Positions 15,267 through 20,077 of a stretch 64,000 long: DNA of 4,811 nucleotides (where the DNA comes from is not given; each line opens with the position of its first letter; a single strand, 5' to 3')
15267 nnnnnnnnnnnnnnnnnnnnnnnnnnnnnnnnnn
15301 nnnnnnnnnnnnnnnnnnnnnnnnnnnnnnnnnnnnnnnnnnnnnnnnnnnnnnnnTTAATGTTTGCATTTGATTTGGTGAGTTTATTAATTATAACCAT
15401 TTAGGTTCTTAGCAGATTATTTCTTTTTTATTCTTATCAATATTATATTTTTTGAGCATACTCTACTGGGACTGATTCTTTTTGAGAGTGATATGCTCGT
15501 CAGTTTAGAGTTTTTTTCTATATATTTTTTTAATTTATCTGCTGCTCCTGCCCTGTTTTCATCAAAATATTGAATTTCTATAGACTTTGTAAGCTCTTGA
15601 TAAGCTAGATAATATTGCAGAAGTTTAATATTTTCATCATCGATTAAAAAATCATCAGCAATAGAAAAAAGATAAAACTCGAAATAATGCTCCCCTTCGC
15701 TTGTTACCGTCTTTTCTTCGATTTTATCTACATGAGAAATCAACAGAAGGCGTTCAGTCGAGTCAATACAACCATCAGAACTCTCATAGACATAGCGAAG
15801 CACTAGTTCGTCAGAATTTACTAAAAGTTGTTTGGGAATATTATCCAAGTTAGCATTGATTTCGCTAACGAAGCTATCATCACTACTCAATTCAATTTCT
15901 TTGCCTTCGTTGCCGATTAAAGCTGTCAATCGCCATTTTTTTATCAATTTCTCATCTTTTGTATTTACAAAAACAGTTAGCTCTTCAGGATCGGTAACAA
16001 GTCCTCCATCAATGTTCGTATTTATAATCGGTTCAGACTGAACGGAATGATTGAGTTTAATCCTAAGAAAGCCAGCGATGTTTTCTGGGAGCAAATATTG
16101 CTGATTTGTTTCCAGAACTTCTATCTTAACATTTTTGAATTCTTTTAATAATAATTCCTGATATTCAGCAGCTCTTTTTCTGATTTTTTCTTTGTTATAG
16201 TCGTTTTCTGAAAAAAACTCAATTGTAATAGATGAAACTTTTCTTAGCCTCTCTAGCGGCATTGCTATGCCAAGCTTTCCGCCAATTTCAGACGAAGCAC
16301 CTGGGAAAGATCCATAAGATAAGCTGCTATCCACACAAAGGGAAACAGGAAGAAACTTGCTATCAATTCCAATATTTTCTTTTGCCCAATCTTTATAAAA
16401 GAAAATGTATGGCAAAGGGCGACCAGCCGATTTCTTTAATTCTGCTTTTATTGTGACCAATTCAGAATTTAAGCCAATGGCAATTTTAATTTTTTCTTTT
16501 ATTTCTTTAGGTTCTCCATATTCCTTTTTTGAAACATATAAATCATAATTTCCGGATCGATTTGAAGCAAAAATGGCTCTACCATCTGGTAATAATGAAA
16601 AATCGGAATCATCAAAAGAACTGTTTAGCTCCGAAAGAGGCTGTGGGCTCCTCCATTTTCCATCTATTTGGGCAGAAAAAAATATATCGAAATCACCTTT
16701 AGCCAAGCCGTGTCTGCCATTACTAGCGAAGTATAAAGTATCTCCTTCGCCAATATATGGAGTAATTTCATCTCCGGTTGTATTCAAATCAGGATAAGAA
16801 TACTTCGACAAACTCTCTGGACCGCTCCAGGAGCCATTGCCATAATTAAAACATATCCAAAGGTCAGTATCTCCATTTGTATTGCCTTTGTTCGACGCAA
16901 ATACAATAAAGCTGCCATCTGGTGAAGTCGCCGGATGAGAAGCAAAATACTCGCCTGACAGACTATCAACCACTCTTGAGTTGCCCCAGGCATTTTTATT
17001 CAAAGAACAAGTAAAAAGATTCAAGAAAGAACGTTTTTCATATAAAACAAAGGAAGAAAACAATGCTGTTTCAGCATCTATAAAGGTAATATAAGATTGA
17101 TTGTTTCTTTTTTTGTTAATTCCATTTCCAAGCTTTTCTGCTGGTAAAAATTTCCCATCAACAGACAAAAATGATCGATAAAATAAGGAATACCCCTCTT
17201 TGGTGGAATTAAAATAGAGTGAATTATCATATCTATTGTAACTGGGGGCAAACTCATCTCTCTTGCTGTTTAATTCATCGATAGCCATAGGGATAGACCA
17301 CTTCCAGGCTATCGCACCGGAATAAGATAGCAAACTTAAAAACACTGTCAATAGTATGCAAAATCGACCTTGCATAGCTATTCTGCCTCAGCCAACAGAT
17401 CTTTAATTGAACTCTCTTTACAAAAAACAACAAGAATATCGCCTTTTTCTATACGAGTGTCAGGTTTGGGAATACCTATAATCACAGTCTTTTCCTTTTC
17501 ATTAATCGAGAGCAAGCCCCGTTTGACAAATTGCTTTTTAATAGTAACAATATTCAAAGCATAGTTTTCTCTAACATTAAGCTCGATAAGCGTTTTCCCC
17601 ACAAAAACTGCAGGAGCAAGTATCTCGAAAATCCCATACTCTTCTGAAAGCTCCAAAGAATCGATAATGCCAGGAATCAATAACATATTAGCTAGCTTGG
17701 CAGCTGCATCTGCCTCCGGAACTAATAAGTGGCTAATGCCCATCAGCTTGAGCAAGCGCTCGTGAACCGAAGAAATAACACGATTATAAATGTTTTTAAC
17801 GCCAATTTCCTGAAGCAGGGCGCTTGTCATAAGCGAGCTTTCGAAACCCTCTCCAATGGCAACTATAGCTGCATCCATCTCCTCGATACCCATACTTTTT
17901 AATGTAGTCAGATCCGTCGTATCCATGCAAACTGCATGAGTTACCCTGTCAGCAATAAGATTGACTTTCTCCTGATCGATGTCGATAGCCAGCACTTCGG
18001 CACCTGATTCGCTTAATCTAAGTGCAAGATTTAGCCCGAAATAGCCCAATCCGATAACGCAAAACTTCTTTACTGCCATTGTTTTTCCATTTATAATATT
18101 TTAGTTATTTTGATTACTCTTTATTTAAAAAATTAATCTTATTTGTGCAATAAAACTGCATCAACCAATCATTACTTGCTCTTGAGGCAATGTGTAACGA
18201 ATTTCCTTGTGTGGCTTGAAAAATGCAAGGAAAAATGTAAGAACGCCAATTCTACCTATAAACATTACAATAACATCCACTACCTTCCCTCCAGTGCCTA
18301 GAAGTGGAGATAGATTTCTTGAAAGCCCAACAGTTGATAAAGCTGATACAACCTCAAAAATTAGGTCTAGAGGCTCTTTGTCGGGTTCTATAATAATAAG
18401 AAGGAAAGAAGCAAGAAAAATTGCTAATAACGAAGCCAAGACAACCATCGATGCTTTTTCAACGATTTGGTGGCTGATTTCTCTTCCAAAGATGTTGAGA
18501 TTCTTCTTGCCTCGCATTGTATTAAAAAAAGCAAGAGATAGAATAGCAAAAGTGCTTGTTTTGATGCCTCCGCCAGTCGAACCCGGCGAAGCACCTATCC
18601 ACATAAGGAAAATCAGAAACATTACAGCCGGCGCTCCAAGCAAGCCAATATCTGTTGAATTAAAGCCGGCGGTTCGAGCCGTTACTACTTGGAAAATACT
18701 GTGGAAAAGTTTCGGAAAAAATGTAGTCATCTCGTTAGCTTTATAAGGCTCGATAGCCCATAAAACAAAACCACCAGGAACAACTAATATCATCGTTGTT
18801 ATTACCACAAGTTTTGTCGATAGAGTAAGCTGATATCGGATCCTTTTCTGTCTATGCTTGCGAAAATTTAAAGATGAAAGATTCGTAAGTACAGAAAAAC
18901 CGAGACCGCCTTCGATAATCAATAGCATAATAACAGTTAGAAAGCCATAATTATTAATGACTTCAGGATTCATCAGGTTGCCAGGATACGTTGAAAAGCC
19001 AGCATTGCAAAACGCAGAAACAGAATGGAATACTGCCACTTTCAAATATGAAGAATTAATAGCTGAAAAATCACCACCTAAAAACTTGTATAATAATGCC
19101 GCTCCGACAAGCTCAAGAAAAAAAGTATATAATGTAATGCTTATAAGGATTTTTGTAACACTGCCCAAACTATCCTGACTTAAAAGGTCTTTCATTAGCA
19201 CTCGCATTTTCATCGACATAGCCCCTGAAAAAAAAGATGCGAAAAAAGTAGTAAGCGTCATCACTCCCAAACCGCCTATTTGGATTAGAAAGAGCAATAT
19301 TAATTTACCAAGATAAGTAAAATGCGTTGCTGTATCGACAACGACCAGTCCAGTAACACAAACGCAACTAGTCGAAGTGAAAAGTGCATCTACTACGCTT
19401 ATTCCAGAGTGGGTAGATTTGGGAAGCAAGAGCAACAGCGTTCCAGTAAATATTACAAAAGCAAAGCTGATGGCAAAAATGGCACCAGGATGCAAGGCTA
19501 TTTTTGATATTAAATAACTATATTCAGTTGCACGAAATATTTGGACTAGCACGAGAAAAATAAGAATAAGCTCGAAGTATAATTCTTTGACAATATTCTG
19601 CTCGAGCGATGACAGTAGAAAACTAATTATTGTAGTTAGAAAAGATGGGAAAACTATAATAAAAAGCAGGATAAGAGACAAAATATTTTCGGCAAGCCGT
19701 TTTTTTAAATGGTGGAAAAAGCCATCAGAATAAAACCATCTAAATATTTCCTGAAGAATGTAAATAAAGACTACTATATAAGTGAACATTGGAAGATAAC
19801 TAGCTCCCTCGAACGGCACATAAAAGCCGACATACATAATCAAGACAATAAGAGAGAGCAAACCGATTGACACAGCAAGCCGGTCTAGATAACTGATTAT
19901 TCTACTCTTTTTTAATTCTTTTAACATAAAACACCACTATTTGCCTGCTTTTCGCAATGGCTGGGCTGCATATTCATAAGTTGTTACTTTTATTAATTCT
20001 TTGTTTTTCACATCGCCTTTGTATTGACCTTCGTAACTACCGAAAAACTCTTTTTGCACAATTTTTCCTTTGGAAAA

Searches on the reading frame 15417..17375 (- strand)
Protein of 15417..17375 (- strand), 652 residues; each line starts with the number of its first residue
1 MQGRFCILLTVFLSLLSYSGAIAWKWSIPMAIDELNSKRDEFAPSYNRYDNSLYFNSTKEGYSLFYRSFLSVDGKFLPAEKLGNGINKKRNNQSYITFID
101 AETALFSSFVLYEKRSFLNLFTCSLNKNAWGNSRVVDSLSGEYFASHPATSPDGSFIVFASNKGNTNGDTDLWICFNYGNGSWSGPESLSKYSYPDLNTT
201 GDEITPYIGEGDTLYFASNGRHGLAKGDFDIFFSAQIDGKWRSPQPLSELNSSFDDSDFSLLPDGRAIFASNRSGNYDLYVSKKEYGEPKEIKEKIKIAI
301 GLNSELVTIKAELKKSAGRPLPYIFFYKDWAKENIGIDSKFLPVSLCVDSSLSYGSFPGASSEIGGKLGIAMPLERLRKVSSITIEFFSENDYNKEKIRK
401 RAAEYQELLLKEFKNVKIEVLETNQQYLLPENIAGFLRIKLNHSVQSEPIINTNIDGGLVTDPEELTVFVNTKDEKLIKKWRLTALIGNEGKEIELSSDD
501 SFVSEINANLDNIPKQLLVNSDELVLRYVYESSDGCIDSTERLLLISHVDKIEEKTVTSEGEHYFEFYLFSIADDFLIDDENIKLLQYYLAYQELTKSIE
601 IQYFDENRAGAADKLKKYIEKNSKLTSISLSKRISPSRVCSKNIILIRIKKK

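Call 36: search_protein_families(library=pfam, proteins=[window:15417-17375:-], max_evalue=0.0001)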
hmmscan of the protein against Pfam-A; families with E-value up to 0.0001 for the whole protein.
window:15417-17375:- (652 aa): 1 family
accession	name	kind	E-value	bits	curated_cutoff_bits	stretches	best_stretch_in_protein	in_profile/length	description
PF07676.18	PD40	-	2.4e-13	50.1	20.9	1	250-281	5-38/38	WD40-like Beta Propeller Repeat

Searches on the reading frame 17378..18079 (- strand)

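Call 36: search_protein_families(library=pfam, proteins=[window:17378-18079:-], max_evalue=0.0001)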
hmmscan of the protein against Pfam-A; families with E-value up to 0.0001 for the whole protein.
window:17378-18079:- (233 aa): 4 families
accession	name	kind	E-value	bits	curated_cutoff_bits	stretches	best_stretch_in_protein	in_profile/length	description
PF02254.24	TrkA_N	-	2.7e-23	82.9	23.8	1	6-121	1-116/116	TrkA-N domain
PF02080.26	TrkA_C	-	1.7e-11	44.3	27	1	151-230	4-68/71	TrkA-C domain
PF03721.20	UDPG_MGDP_dh_N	-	4.5e-09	36.6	27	1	5-48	2-45/187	UDP-glucose/GDP-mannose dehydrogenase family, NAD binding domain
PF03446.21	NAD_binding_2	-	9.3e-05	22.9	21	0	6-49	2-43/161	NAD binding domain of 6-phosphogluconate dehydrogenase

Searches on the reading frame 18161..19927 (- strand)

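Call 36: search_protein_families(library=pfam, proteins=[window:18161-19927:-], max_evalue=0.0001)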
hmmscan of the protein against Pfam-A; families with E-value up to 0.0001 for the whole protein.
window:18161-19927:- (588 aa): 1 family
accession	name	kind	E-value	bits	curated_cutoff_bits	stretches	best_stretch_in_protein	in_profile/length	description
PF02386.22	TrkH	-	1.7e-50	172.4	27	1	152-572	39-493/502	Cation transport protein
